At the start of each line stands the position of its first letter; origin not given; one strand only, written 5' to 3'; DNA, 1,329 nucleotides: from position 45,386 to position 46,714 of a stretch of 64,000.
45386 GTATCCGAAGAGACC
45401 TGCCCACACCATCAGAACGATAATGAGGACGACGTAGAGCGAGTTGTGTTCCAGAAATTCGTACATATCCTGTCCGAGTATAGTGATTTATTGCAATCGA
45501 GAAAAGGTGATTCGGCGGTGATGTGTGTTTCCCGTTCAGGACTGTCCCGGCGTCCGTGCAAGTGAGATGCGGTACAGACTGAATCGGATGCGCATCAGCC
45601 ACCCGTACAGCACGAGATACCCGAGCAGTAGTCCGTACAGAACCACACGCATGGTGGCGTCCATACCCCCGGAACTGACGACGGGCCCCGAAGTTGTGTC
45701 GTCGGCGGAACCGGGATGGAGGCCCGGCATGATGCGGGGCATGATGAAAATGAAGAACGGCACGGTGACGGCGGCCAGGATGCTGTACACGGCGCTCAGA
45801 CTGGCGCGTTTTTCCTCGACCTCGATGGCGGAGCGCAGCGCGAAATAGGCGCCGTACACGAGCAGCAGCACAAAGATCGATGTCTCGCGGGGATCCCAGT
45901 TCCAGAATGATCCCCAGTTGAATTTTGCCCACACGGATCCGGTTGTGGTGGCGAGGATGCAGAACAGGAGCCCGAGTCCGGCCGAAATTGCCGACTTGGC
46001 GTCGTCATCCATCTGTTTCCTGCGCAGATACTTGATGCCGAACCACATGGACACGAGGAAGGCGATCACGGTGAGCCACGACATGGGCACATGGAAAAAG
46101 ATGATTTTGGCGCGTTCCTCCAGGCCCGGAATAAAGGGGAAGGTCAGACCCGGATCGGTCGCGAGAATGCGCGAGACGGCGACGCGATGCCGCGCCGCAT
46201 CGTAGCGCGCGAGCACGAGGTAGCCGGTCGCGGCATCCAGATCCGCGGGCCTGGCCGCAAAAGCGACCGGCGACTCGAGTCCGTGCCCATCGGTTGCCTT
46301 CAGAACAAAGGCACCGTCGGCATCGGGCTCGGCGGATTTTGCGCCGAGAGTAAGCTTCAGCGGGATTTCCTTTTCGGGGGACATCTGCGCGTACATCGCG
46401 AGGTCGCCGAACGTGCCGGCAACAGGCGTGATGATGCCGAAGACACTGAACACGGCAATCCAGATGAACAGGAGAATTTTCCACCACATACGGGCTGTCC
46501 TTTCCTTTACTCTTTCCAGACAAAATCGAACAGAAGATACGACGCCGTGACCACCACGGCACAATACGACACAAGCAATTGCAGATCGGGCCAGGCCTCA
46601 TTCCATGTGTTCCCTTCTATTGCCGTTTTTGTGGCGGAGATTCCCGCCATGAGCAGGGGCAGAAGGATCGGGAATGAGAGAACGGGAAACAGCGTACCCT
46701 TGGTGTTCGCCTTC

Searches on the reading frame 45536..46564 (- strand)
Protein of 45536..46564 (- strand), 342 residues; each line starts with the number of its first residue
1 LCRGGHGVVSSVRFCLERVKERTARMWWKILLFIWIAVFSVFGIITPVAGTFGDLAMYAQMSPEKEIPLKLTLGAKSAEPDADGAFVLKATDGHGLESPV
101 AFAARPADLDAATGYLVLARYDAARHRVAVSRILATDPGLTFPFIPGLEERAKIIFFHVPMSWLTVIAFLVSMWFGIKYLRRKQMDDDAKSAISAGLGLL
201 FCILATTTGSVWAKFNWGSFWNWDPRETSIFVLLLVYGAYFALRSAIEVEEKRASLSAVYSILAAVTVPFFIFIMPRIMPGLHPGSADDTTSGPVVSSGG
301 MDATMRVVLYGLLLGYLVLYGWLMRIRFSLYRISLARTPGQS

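Call 4: search_protein_families(library=ncbifam, proteins=[window:45536-46564:-], max_evalue=0.001)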
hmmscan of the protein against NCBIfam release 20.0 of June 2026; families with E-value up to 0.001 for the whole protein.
window:45536-46564:- (342 aa): 4 families
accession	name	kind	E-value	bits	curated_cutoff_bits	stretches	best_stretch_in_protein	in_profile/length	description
TIGR01191.1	ccmC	subfamily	4.1e-26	92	186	1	151-328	9-180/184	heme ABC transporter permease CcmC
TIGR03144.1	cytochr_II_ccsB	equivalog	2.7e-17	63.3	187.6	1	194-283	163-249/252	c-type cytochrome biogenesis protein CcsB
TIGR00353.1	nrfE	subfamily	1.8e-06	27.2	569.05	1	155-270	117-233/578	heme lyase CcmF/NrfE family subunit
TIGR03145.1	cyt_nit_nrfE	subfamily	0.00011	21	927.3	1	156-267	170-282/631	heme lyase NrfEFG subunit NrfE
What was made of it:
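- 45536..46489 (-): ccmC (317 aa, with a clade-specific N-terminal extension). TIGR01191 at 4.1e-26 (call 4).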
